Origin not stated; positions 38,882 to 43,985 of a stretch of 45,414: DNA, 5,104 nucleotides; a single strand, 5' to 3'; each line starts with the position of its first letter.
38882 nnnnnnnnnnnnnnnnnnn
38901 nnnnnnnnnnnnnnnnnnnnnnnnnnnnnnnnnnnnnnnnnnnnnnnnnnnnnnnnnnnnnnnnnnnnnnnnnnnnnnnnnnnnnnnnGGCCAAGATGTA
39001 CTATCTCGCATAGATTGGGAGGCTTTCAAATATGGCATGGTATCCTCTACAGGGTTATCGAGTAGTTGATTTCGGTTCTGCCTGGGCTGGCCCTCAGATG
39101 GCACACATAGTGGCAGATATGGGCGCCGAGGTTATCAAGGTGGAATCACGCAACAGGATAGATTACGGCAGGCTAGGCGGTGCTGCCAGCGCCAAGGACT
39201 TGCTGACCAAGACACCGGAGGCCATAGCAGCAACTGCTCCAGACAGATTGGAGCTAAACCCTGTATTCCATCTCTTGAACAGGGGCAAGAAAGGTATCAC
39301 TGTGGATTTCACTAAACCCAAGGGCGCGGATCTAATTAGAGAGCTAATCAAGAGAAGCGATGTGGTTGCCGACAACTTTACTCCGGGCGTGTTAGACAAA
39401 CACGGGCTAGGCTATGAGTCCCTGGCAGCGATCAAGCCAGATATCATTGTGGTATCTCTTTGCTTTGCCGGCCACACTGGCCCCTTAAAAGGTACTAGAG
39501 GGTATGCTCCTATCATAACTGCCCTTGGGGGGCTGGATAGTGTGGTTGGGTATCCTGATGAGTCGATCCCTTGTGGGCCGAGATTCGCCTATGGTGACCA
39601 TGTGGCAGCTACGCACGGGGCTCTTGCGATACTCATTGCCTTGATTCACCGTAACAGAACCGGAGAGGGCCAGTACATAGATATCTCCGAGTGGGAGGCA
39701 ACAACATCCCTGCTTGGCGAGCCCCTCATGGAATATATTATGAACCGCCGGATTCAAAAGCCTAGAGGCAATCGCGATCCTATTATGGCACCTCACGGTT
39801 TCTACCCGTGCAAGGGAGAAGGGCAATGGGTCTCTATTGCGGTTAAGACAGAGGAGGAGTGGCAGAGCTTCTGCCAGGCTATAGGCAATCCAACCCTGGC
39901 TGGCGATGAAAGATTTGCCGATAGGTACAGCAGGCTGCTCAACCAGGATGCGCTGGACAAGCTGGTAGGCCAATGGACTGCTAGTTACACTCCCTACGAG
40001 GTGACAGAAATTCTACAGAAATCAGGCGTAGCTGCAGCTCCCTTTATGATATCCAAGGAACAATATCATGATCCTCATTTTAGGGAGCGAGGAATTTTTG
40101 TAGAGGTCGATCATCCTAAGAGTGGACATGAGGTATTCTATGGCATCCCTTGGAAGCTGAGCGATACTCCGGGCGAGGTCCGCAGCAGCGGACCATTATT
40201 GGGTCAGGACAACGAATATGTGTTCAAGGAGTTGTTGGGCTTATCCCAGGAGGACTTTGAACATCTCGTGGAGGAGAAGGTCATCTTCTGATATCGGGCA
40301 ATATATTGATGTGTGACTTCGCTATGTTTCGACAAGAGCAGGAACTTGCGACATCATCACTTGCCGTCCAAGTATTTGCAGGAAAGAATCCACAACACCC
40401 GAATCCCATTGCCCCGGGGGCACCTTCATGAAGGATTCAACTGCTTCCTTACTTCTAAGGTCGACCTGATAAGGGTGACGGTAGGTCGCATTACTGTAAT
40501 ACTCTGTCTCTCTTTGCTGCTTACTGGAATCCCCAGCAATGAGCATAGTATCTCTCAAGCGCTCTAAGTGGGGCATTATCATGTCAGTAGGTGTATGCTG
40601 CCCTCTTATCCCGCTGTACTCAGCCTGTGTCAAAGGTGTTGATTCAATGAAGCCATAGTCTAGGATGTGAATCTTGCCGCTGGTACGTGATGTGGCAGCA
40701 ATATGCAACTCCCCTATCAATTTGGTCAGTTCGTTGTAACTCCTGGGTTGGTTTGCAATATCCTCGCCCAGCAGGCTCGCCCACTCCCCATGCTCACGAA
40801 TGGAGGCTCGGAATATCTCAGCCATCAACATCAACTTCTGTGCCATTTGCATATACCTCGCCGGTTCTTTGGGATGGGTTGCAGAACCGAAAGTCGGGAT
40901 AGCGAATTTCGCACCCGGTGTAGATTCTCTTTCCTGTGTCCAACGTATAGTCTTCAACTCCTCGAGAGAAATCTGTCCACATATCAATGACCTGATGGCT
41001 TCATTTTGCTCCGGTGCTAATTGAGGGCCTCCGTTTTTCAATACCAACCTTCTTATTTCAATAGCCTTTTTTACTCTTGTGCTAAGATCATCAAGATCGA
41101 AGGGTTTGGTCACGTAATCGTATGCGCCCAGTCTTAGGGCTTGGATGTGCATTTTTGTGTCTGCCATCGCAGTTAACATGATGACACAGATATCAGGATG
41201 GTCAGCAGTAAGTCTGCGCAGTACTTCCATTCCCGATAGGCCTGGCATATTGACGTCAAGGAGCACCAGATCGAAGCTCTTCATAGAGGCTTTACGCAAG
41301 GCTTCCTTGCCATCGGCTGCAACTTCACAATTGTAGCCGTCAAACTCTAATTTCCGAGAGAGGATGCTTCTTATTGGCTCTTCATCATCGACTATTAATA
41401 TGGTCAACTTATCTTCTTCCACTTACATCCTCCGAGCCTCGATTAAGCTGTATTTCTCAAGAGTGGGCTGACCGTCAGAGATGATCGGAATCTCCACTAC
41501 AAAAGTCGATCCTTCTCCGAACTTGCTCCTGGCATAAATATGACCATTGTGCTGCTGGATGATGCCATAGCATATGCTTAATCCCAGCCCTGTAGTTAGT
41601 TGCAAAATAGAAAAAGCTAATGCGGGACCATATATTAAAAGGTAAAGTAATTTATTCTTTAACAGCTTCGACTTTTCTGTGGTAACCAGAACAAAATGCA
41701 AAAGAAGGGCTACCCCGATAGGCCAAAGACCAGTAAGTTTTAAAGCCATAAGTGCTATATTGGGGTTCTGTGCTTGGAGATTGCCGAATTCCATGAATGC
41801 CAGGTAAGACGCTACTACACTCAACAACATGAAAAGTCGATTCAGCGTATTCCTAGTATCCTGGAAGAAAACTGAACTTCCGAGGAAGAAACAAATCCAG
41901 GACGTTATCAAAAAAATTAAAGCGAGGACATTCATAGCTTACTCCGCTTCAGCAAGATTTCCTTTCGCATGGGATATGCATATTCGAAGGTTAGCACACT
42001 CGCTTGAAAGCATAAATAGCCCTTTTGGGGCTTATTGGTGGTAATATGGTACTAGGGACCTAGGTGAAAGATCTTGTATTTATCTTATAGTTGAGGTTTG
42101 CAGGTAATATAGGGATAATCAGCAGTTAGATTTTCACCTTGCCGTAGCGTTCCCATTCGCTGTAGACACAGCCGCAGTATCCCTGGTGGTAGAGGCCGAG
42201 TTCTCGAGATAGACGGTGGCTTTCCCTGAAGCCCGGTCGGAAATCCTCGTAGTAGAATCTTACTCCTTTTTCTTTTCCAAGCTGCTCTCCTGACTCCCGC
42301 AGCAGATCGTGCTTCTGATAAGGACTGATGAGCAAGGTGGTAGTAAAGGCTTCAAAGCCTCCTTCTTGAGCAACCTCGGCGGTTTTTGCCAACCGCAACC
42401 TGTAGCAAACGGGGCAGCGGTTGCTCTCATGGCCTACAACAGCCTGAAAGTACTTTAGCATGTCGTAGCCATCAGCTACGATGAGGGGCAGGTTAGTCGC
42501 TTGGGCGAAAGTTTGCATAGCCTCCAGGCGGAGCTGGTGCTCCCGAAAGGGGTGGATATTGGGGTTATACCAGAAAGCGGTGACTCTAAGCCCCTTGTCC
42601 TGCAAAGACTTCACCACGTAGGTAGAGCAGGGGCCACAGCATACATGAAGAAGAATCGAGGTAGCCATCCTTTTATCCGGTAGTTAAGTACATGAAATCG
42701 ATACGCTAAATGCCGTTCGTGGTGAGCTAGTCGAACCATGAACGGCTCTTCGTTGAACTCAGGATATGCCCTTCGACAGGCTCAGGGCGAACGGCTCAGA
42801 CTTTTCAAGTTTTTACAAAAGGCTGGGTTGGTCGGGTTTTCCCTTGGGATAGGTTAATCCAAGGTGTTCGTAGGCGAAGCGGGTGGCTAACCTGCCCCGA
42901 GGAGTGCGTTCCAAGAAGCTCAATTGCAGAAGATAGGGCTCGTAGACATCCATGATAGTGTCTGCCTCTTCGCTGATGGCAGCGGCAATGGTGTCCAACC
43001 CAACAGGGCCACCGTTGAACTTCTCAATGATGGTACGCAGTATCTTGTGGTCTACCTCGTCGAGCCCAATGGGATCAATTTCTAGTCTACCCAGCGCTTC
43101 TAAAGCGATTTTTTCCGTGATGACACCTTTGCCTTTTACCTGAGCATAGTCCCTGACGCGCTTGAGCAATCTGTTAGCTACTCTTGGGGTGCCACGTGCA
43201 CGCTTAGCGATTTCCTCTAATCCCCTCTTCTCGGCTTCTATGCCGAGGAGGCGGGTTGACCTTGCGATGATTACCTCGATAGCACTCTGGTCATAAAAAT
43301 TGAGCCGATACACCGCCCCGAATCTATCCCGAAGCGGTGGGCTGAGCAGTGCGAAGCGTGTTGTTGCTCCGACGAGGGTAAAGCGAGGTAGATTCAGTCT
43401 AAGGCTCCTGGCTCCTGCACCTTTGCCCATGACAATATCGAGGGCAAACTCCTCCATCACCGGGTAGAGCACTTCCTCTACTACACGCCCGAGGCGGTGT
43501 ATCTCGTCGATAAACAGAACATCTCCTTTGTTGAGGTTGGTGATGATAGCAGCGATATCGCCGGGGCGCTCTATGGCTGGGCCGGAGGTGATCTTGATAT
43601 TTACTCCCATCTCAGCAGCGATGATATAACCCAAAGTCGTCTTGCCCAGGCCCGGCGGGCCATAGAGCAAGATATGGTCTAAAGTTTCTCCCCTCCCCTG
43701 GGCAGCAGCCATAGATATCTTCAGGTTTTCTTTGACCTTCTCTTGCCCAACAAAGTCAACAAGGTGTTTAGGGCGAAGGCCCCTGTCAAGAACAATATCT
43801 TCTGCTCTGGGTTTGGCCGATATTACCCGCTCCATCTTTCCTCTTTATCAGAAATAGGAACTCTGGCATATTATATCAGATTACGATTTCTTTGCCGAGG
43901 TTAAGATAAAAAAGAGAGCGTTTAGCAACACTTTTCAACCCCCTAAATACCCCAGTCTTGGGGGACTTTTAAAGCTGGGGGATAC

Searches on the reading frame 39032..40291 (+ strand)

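Call 6: search_protein_families(library=pfam, proteins=[window:39032-40291:+])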
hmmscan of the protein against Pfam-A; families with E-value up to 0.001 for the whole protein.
window:39032-40291:+ (419 aa): 1 family
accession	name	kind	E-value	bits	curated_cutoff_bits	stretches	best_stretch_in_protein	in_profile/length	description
PF02515.22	CoA_transf_3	-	4.4e-103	345.7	23.3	1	6-394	1-366/366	CoA-transferase family III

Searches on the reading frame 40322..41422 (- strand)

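Call 6: search_protein_families(library=pfam, proteins=[window:40322-41422:-])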
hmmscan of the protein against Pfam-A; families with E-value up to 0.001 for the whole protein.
window:40322-41422:- (366 aa): 1 family
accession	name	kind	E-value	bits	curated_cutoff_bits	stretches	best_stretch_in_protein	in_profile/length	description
PF00072.30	Response_reg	-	2.9e-32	111.6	30.2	1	8-117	1-110/111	Response regulator receiver domain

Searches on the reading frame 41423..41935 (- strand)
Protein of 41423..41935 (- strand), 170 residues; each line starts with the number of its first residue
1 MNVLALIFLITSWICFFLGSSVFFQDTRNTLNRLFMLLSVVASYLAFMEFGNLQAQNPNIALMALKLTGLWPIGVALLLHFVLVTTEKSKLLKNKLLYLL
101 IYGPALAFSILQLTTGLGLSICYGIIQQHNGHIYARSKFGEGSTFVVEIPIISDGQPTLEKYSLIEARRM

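Call 88: search_protein_families(library=pfam, proteins=[window:41423-41935:-], max_evalue=0.001)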
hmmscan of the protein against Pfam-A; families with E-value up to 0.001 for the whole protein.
window:41423-41935:- (170 aa): 2 families
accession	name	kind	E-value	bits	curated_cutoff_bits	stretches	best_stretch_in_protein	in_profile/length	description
PF02518.31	HATPase_c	-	1.3e-06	29.3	26.4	1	115-150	73-108/111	Histidine kinase-, DNA gyrase B-, and HSP90-like ATPase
PF16927.11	HisKA_7TM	-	1.4e-06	28.8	28.6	1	8-123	2-115/224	N-terminal 7TM region of histidine kinase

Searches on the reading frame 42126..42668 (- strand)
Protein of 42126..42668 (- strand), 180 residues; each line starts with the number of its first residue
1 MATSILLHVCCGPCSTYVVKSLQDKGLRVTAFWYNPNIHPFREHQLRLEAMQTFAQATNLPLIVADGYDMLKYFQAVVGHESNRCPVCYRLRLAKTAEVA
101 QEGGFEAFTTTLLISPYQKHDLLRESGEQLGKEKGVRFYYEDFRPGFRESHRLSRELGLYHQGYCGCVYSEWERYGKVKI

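Call 88: search_protein_families(library=pfam, proteins=[window:42126-42668:-], max_evalue=0.001)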
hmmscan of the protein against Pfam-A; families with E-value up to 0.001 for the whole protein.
window:42126-42668:- (180 aa): 1 family
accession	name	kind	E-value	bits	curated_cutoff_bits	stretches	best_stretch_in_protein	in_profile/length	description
PF02677.20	QueH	-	5.6e-63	212.6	23.5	1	5-171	1-173/175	Epoxyqueuosine reductase QueH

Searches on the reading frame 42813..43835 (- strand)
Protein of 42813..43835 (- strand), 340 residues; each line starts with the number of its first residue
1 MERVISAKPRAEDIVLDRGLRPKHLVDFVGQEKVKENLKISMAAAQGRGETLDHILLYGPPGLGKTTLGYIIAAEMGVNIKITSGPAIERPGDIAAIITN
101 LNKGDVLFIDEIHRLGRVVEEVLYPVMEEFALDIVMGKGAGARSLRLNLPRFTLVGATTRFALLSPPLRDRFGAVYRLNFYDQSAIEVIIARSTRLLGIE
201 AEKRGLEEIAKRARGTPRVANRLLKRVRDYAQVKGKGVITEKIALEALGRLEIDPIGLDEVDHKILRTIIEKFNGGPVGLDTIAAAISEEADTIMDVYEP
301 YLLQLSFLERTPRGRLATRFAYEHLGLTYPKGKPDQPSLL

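Call 6: search_protein_families(library=pfam, proteins=[window:42813-43835:-])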
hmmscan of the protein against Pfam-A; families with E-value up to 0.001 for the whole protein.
window:42813-43835:- (340 aa): 6 families
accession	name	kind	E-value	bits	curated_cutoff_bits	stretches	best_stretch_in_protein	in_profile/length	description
PF05496.18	RuvB_N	-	4e-76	254.6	27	1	20-178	1-159/159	Holliday junction DNA helicase RuvB P-loop domain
PF17864.7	AAA_lid_4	-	2.8e-28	97.9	27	1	181-254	1-74/74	RuvB AAA lid domain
PF05491.19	RuvB_C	-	5.8e-25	87.5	24.7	1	257-325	3-71/72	RuvB C-terminal winged helix domain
PF00004.35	AAA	-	9.4e-21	75.1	21.2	1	55-177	1-128/131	ATPase family associated with various cellular activities (AAA)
PF07728.20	AAA_5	-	3.7e-08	33.9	22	1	54-172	1-139/139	AAA domain (dynein-related subfamily)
PF01078.27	Mg_chelatase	-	1.1e-05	25.4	20.3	0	25-70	2-40/207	Magnesium chelatase, subunit ChlI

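Call 41: list_cluster_members(proteins=[window:42813-43835:-, window:12691-14697:-, window:21692-23560:-, window:15956-17185:+, window:19986-21779:-, window:26969-28405:-, window:29363-31330:-, window:37771-38988:+])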
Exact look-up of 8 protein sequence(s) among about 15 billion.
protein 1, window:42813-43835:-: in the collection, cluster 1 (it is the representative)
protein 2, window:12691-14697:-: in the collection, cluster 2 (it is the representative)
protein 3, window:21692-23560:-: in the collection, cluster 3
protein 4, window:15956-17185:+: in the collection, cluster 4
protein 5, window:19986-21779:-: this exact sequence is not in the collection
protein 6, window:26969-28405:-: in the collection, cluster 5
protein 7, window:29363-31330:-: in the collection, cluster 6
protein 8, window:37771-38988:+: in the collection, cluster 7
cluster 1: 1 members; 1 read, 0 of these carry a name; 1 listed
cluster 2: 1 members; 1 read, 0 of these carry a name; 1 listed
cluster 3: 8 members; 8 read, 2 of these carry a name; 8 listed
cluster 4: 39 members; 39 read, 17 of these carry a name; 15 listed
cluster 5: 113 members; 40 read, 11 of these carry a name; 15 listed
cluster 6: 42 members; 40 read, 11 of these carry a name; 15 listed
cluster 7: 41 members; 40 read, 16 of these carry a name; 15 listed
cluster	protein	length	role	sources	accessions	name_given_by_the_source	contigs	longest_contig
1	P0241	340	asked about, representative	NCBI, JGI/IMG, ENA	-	-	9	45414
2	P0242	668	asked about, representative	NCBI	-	-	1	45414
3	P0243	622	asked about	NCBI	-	-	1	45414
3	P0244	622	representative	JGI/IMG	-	-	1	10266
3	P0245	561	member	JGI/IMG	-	aldehyde:ferredoxin oxidoreductase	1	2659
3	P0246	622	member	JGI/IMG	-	aldehyde:ferredoxin oxidoreductase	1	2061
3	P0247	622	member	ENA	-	-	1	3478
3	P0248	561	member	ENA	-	-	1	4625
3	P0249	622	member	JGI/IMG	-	-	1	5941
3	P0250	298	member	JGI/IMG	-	-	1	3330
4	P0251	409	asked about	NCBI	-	-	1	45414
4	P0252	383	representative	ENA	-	-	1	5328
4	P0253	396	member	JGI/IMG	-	benzoyl-CoA reductase/2-hydroxyglutaryl-CoA dehydratase subunit BcrC/BadD/HgdB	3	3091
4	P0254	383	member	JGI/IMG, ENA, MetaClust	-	\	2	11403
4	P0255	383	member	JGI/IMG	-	benzoyl-CoA reductase/2-hydroxyglutaryl-CoA dehydratase subunit BcrC/BadD/HgdB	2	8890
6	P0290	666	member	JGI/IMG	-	magnesium chelatase subunit D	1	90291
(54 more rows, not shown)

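Call 42: find_encoding_contigs(protein=P0290, flank=10000, max_places=2)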
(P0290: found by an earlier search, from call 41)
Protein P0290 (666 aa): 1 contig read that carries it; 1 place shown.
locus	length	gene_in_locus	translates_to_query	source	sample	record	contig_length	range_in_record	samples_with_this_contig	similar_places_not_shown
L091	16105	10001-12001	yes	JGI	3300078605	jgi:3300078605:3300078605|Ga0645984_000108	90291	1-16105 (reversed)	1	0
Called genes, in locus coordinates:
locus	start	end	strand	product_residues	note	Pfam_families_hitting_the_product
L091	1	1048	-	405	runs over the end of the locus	PF02515:CoA_transf_3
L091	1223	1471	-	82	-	-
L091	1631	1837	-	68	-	PF12797:Fer4_2 (weak), PF12838:Fer4_7 (faint), PF00037:Fer4 (faint), PF12837:Fer4_6 (weak), PF14697:Fer4_21 (weak)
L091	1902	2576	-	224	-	PF00027:cNMP_binding, PF13545:HTH_Crp_2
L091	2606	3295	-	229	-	PF01613:Flavin_Reduct, PF00301:Rubredoxin, PF21349:RUBY_RBDX (faint)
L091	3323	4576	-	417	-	PF01458:SUFBD_core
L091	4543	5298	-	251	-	PF00005:ABC_tran, PF13304:AAA_21 (faint)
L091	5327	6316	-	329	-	PF07885:Ion_trans_2, PF02254:TrkA_N, PF02080:TrkA_C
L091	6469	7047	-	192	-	PF02777:Sod_Fe_C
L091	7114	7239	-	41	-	PF06397:Desulfoferrod_N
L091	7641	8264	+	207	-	PF00440:TetR_N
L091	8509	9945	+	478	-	PF00890:FAD_binding_2 (faint), PF01266:DAO (faint), PF01494:FAD_binding_3 (weak), PF01593:Amino_oxidase, PF13450:NAD_binding_8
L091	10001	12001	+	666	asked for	PF00158:Sigma54_activat (faint), PF07728:AAA_5 (faint), PF01078:Mg_chelatase (weak), PF17863:AAA_lid_2, PF26791:AAPxQ, PF00092:VWA, PF13519:VWA_2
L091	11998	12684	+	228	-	PF00196:GerE, PF04545:Sigma70_r4 (faint), PF07638:Sigma70_ECF (faint), PF08281:Sigma70_r4_2 (weak), PF13384:HTH_23 (faint), PF14493:HTH_40 (faint), PF00196:GerE, PF08281:Sigma70_r4_2 (weak), +3 more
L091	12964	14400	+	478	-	PF00890:FAD_binding_2 (faint), PF01266:DAO (faint), PF01494:FAD_binding_3, PF01593:Amino_oxidase, PF12831:FAD_oxidored (faint), PF13450:NAD_binding_8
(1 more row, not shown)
